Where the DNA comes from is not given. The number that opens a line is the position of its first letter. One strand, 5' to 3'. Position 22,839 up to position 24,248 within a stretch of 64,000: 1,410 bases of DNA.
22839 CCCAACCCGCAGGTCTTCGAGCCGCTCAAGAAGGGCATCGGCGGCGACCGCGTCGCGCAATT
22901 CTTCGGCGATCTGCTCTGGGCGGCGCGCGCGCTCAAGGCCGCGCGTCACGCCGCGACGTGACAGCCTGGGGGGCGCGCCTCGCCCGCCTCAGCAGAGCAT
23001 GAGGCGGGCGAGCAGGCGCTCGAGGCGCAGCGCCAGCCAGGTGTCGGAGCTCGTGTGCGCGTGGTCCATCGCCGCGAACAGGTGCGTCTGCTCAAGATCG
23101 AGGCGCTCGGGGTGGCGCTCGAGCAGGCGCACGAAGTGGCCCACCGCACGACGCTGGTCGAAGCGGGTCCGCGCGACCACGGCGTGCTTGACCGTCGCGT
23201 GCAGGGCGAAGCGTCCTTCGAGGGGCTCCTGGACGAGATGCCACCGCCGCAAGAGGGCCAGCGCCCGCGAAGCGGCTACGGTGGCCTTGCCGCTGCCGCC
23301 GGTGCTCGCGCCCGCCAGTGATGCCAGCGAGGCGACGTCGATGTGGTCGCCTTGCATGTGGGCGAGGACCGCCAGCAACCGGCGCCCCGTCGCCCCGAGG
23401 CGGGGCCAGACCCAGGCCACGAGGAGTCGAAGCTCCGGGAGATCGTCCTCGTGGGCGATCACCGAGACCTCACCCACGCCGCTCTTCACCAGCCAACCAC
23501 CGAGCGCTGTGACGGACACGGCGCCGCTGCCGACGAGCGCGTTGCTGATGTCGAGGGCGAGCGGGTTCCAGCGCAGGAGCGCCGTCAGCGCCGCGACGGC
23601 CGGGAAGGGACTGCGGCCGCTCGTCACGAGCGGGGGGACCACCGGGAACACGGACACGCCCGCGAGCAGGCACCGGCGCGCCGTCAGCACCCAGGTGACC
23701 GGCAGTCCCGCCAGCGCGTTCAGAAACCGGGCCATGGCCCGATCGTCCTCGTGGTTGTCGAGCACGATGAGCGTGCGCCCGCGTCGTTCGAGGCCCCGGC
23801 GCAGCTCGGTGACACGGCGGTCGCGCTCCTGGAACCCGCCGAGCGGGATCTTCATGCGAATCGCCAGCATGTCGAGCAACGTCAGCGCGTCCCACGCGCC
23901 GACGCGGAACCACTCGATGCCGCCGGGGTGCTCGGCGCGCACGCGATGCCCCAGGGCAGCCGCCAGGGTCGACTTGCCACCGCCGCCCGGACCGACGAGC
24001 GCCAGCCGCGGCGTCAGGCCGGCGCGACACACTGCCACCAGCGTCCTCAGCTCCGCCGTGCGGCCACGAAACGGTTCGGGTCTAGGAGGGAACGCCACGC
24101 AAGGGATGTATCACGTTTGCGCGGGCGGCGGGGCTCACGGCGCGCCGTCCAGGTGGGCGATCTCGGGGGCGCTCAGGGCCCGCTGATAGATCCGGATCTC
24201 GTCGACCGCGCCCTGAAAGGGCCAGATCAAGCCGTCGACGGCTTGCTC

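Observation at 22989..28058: Five-gene ECF sigma operon ending in an NB-ARC-like NTPase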

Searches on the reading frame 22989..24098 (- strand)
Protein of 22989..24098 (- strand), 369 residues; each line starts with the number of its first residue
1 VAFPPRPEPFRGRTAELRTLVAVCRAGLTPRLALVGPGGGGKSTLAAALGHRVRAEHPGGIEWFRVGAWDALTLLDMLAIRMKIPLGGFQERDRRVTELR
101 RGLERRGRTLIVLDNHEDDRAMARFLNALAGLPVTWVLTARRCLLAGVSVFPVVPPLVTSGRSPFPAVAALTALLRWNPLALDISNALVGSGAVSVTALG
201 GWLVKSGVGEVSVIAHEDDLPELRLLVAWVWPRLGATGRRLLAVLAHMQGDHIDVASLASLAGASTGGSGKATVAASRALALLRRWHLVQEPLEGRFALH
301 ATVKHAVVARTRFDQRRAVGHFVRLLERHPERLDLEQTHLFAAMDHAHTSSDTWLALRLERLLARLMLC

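Call 6: search_protein_families(library=pfam, proteins=[window:22989-24098:-], max_evalue=0.1)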
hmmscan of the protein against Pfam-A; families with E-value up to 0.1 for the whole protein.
window:22989-24098:- (369 aa): 7 families
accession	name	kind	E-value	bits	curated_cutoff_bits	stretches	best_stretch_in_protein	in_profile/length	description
PF20703.3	nSTAND1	-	0.0001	22.5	27.1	1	9-133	15-148/379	Novel STAND NTPase 1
PF13401.12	AAA_22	-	0.00036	21.3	27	1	32-127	8-102/130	AAA domain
PF00931.28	NB-ARC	-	0.00056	19.7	23.5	1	32-115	21-108/248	NB-ARC domain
PF13191.12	AAA_16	-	0.0025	18.8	32.6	1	10-64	2-63/167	AAA ATPase domain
PF00005.33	ABC_tran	-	0.052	14.6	25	0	31-55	13-37/137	ABC transporter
PF13481.12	AAA_25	-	0.056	13.5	27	0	31-54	35-58/195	AAA domain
PF13521.12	AAA_28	-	0.096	13.3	27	0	32-52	2-22/164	AAA domain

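Call 7: search_protein_families(library=ncbifam, proteins=[window:22989-24098:-], max_evalue=0.1)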
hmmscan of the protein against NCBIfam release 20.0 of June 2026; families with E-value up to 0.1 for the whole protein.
window:22989-24098:- (369 aa): 7 families
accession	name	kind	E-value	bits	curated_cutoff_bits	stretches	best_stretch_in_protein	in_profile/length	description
NF005994.0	PRK08118.1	equivalog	0.014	15.4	215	1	31-54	3-26/172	DNA topology modulation protein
TIGR00958.1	3a01208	subfamily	0.032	12.5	874.6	1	32-51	510-529/711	antigen peptide transporter 2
NF006746.0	PRK09270.1-5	subfamily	0.059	12.3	250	0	32-56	24-48/210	nucleoside/nucleotide kinase family protein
NF038214.1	IS21_help_AAA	equivalog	0.067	12.9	200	0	32-54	93-115/232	IS21-like element helper ATPase IstB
NF002981.0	PRK03695.1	equivalog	0.073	12.4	281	0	17-50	16-47/253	vitamin B12 ABC transporter ATP-binding protein BtuD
NF010068.0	PRK13548.1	equivalog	0.078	12.1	261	0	32-56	34-58/261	heme ABC transporter ATP-binding protein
NF006743.0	PRK09270.1-2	equivalog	0.089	11.8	227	0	32-55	31-54/217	nucleoside/nucleotide kinase family protein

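Call 9: search_protein_families(library=padloc, proteins=[window:22989-24098:-], max_evalue=0.1)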
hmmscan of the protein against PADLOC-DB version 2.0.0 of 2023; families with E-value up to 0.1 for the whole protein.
window:22989-24098:- (369 aa): 3 families
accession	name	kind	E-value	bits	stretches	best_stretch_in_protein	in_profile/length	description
PDLC04140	mad8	-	0.0059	14.1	0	30-61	28-59/314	mads_8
PDLC04182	HEC-01A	-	0.028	11.4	1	16-50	19-52/406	-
PDLC04149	HEC-04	-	0.082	9.5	0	30-54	48-72/494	-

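Call 10: find_homologous_proteins(query=window:22989-24098:-, max_evalue=0.001)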
Query window:22989-24098:- (369 aa): 1666 proteins with E <= 0.001 among 8000 candidates; the best 120 are listed.
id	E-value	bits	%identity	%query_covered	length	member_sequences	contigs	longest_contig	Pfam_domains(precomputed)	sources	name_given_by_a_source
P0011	2.0e-222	756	100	95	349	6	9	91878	-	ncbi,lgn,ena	-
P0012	1.8e-196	670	84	96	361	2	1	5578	-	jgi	jgi:hypothetical protein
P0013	2.6e-194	663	82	96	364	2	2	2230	-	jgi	jgi:hypothetical protein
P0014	2.1e-193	660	83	96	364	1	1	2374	-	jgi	jgi:hypothetical protein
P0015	1.0e-192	658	82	96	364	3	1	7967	-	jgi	-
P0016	1.2e-192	658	84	96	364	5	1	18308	-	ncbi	-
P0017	4.4e-191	653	82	96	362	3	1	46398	-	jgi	jgi:hypothetical protein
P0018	6.6e-191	652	82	96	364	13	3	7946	-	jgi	jgi:hypothetical protein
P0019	1.0e-186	638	80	100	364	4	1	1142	PF13401.13,PF13191.13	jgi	jgi:hypothetical protein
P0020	7.3e-186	635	80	95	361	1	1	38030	-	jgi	jgi:hypothetical protein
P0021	1.9e-185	634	79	100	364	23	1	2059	PF13401.13,PF13191.13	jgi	jgi:NB-ARC domain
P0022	3.9e-178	610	82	95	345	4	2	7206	-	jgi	jgi:hypothetical protein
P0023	1.5e-167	575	73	96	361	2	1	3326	PF13401.13,PF13191.13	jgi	jgi:energy-coupling factor transporter ATP-binding protein EcfA2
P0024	1.7e-167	575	74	95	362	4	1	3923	-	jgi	jgi:hypothetical protein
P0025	2.2e-167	575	73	96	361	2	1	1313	PF13401.13,PF13191.13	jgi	jgi:hypothetical protein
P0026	2.2e-167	575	73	96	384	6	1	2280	PF13401.13,PF20703.4,PF13191.13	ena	-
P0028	6.0e-165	567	74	95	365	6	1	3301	PF20703.4,PF00931.29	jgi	-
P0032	7.4e-164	563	72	95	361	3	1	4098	PF13401.13,PF20703.4,PF13191.13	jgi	jgi:hypothetical protein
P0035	2.8e-162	558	73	95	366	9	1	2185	PF20703.4,PF13191.13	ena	-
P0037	5.6e-161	554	72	95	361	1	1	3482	PF20703.4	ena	-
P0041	2.0e-160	552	72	95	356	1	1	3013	PF20703.4,PF13481.13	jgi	jgi:hypothetical protein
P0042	1.0e-159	549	73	94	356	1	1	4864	PF20703.4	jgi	jgi:hypothetical protein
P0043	1.6e-159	549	70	100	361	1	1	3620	PF00931.29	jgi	jgi:hypothetical protein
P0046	4.7e-159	547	72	100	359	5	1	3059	PF13401.13,PF20703.4,PF13191.13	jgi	-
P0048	2.8e-158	545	72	100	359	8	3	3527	PF13401.13,PF20703.4,PF00931.29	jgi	jgi:hypothetical protein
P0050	2.7e-157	541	70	96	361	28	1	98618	PF00931.29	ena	-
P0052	1.2e-156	539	71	100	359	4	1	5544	PF13401.13,PF20703.4,PF00931.29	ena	-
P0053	1.4e-156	539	71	100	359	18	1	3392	PF13401.13,PF20703.4,PF00931.29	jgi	jgi:hypothetical protein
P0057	1.4e-155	536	71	95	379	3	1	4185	PF13401.13,PF20703.4,PF13191.13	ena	-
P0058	1.6e-155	536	70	100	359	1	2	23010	PF13401.13,PF20703.4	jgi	jgi:hypothetical protein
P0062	4.0e-154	531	70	94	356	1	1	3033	PF13401.13,PF20703.4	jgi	jgi:hypothetical protein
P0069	2.7e-153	528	69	94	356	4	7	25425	PF13401.13,PF20703.4,PF13191.13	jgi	jgi:hypothetical protein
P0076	8.9e-152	523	69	95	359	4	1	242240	PF20703.4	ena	-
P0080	2.5e-151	522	69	95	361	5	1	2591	PF13401.13,PF20703.4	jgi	-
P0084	4.6e-151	521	69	96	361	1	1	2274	PF20703.4,PF13191.13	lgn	-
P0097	2.5e-149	515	68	95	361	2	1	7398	PF13401.13,PF20703.4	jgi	jgi:hypothetical protein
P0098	6.0e-149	514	68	92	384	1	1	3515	PF13401.13,PF20703.4,PF13191.13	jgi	jgi:hypothetical protein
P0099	1.2e-148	513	67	100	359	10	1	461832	PF20703.4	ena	-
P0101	8.3e-148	510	66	97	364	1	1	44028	PF13401.13,PF20703.4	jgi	jgi:hypothetical protein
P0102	1.1e-147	510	69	94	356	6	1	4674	PF20703.4,PF13191.13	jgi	-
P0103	1.8e-147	509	68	99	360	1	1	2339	PF20703.4,PF00931.29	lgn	-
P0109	1.9e-146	506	66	99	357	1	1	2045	PF00931.29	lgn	-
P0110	2.2e-146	506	68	95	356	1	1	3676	PF13401.13,PF20703.4,PF13481.13,PF13191.13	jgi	jgi:energy-coupling factor transporter ATP-binding protein EcfA2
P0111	6.4e-146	504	67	99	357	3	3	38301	PF00931.29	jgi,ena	-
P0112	7.0e-146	504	67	99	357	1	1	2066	PF00931.29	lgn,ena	-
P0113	9.5e-146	503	66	99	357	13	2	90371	PF00931.29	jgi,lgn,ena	-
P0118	1.5e-143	496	66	100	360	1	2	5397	PF20703.4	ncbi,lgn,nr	ncbi:MAG TPA: ATP-binding protein [Polyangia bacterium]|nr:ATP-binding protein [Polyangia bacterium]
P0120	1.1e-142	493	65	100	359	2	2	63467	PF20703.4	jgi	-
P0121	6.9e-142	491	65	99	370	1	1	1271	PF13401.13,PF20703.4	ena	-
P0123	3.0e-141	489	65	99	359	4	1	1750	PF00931.29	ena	-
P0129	1.4e-126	440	62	93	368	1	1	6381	PF13401.13,PF20703.4,PF00931.29,PF13191.13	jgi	jgi:hypothetical protein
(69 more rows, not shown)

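Call 11: find_encoding_contigs(protein=P0099, flank=8000, max_places=2)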
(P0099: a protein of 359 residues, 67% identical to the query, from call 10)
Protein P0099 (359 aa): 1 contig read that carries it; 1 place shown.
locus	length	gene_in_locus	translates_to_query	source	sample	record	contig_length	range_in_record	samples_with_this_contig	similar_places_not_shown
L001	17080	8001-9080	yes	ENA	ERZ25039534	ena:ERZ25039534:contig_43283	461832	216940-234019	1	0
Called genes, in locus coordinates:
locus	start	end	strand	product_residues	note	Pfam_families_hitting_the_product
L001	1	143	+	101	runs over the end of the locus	-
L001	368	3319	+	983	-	PF00085:Thioredoxin, PF13098:Thioredoxin_2, PF13899:Thioredoxin_7, PF00515:TPR_1 (faint), PF07719:TPR_2 (faint), PF13181:TPR_8 (faint), PF13374:TPR_10 (faint), PF13424:TPR_12 (faint), +1 more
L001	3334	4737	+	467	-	PF16115:DUF4831 (faint)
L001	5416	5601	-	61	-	-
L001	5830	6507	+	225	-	PF13354:Beta-lactamase2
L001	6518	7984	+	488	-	PF07690:MFS_1, PF03092:BT1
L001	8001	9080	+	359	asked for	PF20703:nSTAND1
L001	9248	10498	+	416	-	PF04185:Phosphoesterase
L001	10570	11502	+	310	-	PF00254:FKBP_C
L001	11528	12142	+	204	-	PF02798:GST_N, PF13417:GST_N_3, PF13409:GST_N_2, PF00043:GST_C, PF13410:GST_C_2, PF14497:GST_C_3 (weak)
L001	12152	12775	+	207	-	PF13417:GST_N_3, PF13409:GST_N_2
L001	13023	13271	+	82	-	-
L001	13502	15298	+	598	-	PF03979:Sigma70_r1_1, PF00140:Sigma70_r1_2, PF04546:Sigma70_ner (weak), PF04542:Sigma70_r2, PF04539:Sigma70_r3, PF04545:Sigma70_r4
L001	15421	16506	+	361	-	-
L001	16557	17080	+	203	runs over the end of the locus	-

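Call 12: find_encoding_contigs(protein=P0076, flank=8000, max_places=2)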
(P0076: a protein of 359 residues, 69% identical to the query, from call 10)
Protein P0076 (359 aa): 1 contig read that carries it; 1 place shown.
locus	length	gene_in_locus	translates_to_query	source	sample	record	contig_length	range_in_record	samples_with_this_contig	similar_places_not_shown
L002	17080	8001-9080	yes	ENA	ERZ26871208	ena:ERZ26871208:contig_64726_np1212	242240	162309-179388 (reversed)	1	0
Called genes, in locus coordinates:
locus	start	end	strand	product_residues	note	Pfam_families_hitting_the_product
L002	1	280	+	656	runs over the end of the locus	PF00069:Pkinase, PF07714:PK_Tyr_Ser-Thr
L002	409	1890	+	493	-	-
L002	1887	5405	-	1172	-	PF07719:TPR_2 (faint), PF13428:TPR_14 (faint), PF14559:TPR_19 (faint), PF13174:TPR_6 (faint), PF00515:TPR_1 (faint), PF10602:RPN7 (faint), PF13432:TPR_16 (weak)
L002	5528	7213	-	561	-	PF26410:GH5_mannosidase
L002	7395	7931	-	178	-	PF13920:zf-C3HC4_3 (faint)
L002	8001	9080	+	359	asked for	PF20703:nSTAND1 (weak)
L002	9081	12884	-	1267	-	PF00873:ACR_tran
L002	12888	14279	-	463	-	PF19335:HMBD, PF25917:BSH_RND (weak), PF25919:BSH_CusB, PF25973:BSH_CzcB, PF25954:Beta-barrel_RND_2, PF25975:CzcB_C, PF25989:YknX_C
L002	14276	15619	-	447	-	PF02321:OEP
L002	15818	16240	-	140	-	-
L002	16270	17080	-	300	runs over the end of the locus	-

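Call 13: find_encoding_contigs(protein=P0120, flank=8000, max_places=2)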
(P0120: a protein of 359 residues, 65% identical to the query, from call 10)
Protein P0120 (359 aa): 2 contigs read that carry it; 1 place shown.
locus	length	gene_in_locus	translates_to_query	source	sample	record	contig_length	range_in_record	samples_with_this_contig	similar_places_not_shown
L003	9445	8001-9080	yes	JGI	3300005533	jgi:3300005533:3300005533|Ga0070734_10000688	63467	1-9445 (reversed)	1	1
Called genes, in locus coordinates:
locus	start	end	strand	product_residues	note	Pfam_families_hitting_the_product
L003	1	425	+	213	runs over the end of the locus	-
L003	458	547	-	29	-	-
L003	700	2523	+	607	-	PF19291:TREH_N, PF00723:Glyco_hydro_15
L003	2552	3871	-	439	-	-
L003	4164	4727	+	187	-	-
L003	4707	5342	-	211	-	-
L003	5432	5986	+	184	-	PF00719:Pyrophosphatase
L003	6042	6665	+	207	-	PF03942:DTW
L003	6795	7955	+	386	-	PF01594:AI-2E_transport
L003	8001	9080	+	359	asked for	PF20703:nSTAND1 (faint)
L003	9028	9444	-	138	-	?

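Call 14: find_encoding_contigs(protein=P0017, flank=8000, max_places=2)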
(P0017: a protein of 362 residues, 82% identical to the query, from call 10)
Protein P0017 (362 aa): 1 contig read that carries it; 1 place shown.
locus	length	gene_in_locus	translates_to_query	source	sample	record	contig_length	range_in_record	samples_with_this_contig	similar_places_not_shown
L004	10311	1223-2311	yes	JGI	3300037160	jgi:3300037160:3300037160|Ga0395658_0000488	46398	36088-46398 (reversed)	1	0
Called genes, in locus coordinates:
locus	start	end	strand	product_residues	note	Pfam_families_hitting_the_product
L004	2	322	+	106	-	?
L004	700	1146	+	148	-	PF02627:CMD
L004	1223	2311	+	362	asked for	-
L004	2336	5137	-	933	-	PF04389:Peptidase_M28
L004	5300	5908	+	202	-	PF13302:Acetyltransf_3, PF00583:Acetyltransf_1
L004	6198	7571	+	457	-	PF09206:ArabFuran-catal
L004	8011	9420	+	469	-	PF00206:Lyase_1, PF14698:ASL_C2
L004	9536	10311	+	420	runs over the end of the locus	-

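Call 15: find_encoding_contigs(protein=P0020, flank=8000, max_places=2)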
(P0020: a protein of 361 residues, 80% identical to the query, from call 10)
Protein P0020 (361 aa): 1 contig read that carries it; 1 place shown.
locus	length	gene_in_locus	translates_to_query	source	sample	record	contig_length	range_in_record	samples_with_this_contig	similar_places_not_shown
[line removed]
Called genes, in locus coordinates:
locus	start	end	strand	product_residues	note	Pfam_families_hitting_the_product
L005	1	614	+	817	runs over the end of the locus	PF03477:ATP-cone, PF00317:Ribonuc_red_lgN, PF02867:Ribonuc_red_lgC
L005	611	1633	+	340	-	PF00268:Ribonuc_red_sm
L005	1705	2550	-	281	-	PF00005:ABC_tran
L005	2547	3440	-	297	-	PF00528:BPD_transp_1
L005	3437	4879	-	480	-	PF09084:NMT1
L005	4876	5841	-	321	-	-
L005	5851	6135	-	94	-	PF14697:Fer4_21 (faint), PF00037:Fer4 (faint), PF12838:Fer4_7 (weak)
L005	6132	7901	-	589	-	PF00890:FAD_binding_2, PF01266:DAO (faint), PF01946:Thi4 (faint), PF07992:Pyr_redox_2 (faint), PF02910:Succ_DH_flav_C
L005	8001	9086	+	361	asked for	-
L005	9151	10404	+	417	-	PF07690:MFS_1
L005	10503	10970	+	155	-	PF04143:Sulf_transp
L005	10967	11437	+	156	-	PF20398:DUF6691, PF04143:Sulf_transp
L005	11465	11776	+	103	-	PF10087:DUF2325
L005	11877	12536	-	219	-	PF13560:HTH_31, PF01381:HTH_3, PF12844:HTH_19, PF13443:HTH_26, PF07883:Cupin_2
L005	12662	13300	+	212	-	PF00578:AhpC-TSA, PF08534:Redoxin, PF10417:1-cysPrx_C (weak)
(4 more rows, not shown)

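Call 16: find_encoding_contigs(protein=P0016, flank=8000, max_places=2)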
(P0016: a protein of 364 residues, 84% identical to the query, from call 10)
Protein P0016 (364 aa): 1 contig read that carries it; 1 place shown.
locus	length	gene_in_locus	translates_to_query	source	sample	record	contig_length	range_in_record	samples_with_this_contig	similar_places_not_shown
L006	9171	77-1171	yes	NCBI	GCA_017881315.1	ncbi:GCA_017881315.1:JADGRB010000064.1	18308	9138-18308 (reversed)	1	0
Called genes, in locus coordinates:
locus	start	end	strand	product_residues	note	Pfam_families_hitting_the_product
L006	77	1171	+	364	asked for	-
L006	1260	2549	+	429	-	PF07690:MFS_1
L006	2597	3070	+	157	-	PF04143:Sulf_transp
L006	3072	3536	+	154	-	PF20398:DUF6691, PF04143:Sulf_transp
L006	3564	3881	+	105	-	PF10087:DUF2325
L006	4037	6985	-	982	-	PF04389:Peptidase_M28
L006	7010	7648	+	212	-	PF13302:Acetyltransf_3, PF00583:Acetyltransf_1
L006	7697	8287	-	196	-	-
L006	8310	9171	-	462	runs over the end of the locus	PF19527:DUF6055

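Call 40: find_related_loci(query=A2, collection=metagenome_contigs, flank=6000)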
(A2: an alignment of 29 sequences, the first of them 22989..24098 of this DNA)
Query A2 (369 aa) in metagenome_contigs; peptide patterns used: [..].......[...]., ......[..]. (x = any residue, [..] = any of these).
447 stretches matched a pattern; 402 encode a relative of the query (tblastn E <= 1e-3); the best 80 are kept; 80 distinct loci.
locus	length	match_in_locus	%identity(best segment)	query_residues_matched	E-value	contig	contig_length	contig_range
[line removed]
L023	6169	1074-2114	83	1-354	0e+0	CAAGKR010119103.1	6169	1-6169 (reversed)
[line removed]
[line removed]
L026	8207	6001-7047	82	1-354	1e-174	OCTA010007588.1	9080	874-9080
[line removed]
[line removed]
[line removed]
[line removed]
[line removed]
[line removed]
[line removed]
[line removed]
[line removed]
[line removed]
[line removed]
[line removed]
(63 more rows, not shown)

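Call 51: predict_structure(alignment_id=A2)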
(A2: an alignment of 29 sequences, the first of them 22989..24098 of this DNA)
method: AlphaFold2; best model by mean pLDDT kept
length: 369 residues; sequences in the alignment: 29
mean_pLDDT: 90.0   pTM: 0.83
mean pLDDT of the five models: 90.0, 88.1, 87.5, 86.6, 77.3
residues with pLDDT >= 90: 251; 70-90: 105; 50-70: 13; < 50: 0
segments of 3 or more residues with pLDDT < 50: none
pLDDT, mean of each block of 10 residues (from residue 1): 81 88 88 88 93 95 90 92 85 93 96 92 96 95 92 73 83 88 95 97 92 84 94 95 89 90 73 90 94 89 92 93 94 90 91 93 85
secondary structure, 60 per line:
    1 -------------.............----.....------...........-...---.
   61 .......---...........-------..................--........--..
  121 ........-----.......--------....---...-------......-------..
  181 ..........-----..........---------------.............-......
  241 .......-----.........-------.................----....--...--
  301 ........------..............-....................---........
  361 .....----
elements in order: H14-26 E31-35 H42-52 E60-67 H71-81 H89-106 E109-116 H119-128 E134-140 E149-152 H166-171 H179-190 H196-205 H221-233 H235-247 H255-261 H269-285 E290-293 E296-298 H301-308 H315-328 H330-349 H353-365
